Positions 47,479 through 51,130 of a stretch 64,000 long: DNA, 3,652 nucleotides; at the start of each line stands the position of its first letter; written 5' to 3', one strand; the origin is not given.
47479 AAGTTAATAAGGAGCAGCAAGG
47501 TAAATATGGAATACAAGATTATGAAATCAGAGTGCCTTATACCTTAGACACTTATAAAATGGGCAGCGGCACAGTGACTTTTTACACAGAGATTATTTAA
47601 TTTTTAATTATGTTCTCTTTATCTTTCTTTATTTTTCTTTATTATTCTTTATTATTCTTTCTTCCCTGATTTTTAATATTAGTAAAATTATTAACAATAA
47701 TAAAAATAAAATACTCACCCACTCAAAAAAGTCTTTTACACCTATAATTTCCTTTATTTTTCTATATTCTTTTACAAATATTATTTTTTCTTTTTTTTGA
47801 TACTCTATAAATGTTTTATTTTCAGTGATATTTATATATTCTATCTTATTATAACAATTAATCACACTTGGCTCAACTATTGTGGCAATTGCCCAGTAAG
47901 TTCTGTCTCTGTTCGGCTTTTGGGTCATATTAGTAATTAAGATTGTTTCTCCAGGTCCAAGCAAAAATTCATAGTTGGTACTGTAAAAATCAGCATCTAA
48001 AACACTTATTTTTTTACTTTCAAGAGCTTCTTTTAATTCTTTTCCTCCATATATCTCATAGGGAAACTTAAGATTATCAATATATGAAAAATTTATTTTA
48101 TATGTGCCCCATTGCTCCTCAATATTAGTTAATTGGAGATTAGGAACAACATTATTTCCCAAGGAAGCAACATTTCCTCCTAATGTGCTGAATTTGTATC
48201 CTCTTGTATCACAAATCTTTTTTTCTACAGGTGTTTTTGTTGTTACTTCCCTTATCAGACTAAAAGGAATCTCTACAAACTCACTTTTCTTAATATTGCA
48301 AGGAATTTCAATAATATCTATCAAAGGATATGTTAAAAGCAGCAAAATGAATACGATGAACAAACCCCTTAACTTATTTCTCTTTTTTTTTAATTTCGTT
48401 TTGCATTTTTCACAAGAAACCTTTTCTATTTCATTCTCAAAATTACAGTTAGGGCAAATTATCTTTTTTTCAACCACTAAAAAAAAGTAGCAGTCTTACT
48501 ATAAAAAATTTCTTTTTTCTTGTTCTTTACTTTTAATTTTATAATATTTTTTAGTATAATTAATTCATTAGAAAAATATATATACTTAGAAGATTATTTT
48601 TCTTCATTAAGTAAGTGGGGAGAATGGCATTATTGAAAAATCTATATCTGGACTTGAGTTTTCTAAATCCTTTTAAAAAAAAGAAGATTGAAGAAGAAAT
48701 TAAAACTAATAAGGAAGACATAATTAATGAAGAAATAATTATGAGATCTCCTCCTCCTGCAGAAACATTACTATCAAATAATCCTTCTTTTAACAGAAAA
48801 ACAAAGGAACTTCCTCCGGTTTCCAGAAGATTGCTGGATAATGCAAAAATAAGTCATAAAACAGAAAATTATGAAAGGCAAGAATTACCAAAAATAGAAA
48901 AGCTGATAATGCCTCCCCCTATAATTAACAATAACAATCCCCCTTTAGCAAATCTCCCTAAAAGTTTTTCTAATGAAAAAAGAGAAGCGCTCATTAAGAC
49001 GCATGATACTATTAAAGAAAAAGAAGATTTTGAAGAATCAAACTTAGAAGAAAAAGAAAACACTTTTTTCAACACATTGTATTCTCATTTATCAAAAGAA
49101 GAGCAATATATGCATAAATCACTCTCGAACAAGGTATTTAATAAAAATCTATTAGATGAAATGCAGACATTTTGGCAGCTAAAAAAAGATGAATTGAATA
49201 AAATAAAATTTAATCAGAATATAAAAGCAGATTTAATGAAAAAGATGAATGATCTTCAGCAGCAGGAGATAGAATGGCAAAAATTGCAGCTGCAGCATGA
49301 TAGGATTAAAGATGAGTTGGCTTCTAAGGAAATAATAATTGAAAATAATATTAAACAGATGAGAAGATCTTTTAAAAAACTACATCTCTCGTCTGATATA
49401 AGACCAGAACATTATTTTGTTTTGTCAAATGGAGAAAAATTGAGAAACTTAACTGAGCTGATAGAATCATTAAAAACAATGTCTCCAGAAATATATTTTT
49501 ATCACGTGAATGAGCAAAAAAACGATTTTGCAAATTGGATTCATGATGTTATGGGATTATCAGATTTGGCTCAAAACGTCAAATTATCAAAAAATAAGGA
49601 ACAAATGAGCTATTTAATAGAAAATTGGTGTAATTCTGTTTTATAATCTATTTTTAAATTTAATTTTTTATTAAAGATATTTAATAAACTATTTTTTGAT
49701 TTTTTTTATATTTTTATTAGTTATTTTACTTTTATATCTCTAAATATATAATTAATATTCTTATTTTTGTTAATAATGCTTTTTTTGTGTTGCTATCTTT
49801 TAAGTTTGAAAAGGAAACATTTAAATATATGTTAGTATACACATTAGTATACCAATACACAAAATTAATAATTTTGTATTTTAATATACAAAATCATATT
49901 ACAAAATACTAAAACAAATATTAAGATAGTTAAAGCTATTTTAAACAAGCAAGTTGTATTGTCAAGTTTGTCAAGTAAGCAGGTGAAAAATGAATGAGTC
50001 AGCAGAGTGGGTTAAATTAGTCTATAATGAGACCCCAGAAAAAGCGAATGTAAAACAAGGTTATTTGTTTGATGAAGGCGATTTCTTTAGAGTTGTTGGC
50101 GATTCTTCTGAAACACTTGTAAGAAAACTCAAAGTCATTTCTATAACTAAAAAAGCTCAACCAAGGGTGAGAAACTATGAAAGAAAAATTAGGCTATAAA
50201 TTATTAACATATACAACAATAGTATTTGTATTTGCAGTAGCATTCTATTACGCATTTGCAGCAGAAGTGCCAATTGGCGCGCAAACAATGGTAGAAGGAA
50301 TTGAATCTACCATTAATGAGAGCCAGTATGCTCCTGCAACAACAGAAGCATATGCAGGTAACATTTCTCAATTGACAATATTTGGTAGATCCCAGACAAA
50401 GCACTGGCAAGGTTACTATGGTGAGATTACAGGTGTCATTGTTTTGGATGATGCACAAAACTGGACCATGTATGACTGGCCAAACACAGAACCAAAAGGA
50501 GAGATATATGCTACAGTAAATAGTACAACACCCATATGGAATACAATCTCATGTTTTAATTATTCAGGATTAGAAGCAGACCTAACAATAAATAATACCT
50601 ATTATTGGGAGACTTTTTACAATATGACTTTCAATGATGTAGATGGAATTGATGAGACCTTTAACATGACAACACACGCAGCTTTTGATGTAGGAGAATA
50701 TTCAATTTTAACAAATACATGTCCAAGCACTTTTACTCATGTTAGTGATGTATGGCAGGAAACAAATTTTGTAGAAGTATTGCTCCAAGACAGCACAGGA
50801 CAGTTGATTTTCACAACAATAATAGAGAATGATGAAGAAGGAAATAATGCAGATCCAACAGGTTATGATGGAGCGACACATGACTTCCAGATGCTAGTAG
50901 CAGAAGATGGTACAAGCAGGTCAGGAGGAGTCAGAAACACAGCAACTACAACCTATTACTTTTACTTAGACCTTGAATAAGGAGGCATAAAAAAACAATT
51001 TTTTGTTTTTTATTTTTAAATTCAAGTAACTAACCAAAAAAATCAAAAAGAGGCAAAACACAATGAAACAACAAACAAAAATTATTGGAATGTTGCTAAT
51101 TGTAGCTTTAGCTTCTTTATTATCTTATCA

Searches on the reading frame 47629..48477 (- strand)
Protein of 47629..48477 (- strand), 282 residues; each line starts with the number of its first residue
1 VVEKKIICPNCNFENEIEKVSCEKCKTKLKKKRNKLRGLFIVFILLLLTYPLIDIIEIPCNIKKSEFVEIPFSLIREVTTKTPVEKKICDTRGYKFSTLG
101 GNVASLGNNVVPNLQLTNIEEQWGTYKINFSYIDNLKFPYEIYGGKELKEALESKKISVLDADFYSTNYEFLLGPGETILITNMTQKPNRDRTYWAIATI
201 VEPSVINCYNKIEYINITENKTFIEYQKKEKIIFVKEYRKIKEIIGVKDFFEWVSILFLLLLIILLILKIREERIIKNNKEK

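Call 15: search_protein_families(library=pfam, proteins=[window:47629-48477:-], max_evalue=0.001)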
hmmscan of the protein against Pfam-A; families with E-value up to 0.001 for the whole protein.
window:47629-48477:- (282 aa): 0 families

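Call 89: search_protein_families(library=ncbifam, proteins=[window:47629-48477:-], max_evalue=0.1)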
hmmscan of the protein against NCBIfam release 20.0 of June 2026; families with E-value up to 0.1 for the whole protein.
window:47629-48477:- (282 aa): 3 families
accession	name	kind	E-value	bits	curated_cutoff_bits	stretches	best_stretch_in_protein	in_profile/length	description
NF053632.1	heli_RadD_YejH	equivalog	0.015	13.6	720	1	7-37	431-461/573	DNA repair helicase RadD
NF011149.0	PRK14559.1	equivalog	0.023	13.5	374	1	6-33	2-29/642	serine/threonine phosphatase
TIGR04104.1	cxxc_20_cxxc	subfamily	0.076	13.4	45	1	19-58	25-64/93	TIGR04104 family putative zinc finger protein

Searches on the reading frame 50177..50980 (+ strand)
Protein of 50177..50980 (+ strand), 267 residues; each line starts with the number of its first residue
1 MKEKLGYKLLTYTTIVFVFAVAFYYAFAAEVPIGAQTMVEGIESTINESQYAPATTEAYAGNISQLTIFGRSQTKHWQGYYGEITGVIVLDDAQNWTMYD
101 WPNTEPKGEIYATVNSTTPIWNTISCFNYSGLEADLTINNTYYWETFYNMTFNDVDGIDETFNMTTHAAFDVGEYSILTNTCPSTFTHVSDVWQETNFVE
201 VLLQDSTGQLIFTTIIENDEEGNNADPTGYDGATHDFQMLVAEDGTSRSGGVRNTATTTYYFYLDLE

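Call 15: search_protein_families(library=pfam, proteins=[window:50177-50980:+], max_evalue=0.001)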
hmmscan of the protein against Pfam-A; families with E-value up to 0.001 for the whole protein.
window:50177-50980:+ (267 aa): 0 families

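Call 69: search_solved_structures(query=A4, max_evalue=10, show_alignments=1)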
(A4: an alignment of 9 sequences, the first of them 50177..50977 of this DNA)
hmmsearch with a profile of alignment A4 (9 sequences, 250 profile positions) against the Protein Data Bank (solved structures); distinct sequences matched with E-value up to 10: 3.
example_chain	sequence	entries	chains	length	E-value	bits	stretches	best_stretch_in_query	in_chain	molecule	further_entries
2jbx_A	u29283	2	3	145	0.25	14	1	117-179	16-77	M11L PROTEIN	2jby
2o42_A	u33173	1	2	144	0.88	12.2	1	118-179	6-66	M11L protein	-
8s02_B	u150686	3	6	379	0.95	12.1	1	50-105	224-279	BzdN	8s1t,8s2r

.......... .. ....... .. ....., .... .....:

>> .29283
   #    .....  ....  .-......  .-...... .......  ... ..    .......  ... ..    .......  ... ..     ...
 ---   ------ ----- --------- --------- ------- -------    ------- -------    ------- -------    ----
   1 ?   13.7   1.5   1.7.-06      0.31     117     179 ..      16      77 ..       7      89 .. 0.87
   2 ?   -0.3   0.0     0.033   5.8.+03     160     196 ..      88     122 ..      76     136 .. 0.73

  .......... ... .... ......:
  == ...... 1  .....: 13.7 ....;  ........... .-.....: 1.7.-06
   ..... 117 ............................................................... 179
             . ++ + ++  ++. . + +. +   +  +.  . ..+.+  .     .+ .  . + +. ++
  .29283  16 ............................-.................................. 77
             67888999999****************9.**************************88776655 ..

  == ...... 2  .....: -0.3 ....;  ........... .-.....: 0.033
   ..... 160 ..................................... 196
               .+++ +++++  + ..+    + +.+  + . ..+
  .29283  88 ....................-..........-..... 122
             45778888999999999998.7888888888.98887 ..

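Call 70: search_protein_families(library=pfam, alignment_id=A4, max_evalue=1)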
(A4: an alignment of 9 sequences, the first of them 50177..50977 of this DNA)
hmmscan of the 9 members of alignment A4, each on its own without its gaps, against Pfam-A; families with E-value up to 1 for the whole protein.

A. member 1, window:50177-50977:+ (267 aa): 0 families

B. families by the number of members that match (of 9 scanned): 6 families
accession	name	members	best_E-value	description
PF12970.12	DUF3858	1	0.01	Domain of Unknown Function with PDB structure (DUF3858)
PF17158.10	MASE4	1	0.013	Membrane-associated sensor, integral membrane domain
PF01829.23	Peptidase_A6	1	0.019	Peptidase A6 family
PF08710.16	CoV_NSP9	1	0.05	Coronavirus replicase NSP9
PF14932.11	HAUS-augmin3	1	0.15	HAUS augmin-like complex subunit 3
PF03955.20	Adeno_PIX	1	0.28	Adenovirus hexon-associated protein (IX)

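Call 89: search_protein_families(library=ncbifam, proteins=[window:50177-50980:+], max_evalue=0.1)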
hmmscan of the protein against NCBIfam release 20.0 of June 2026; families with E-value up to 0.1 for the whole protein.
window:50177-50980:+ (267 aa): 0 families
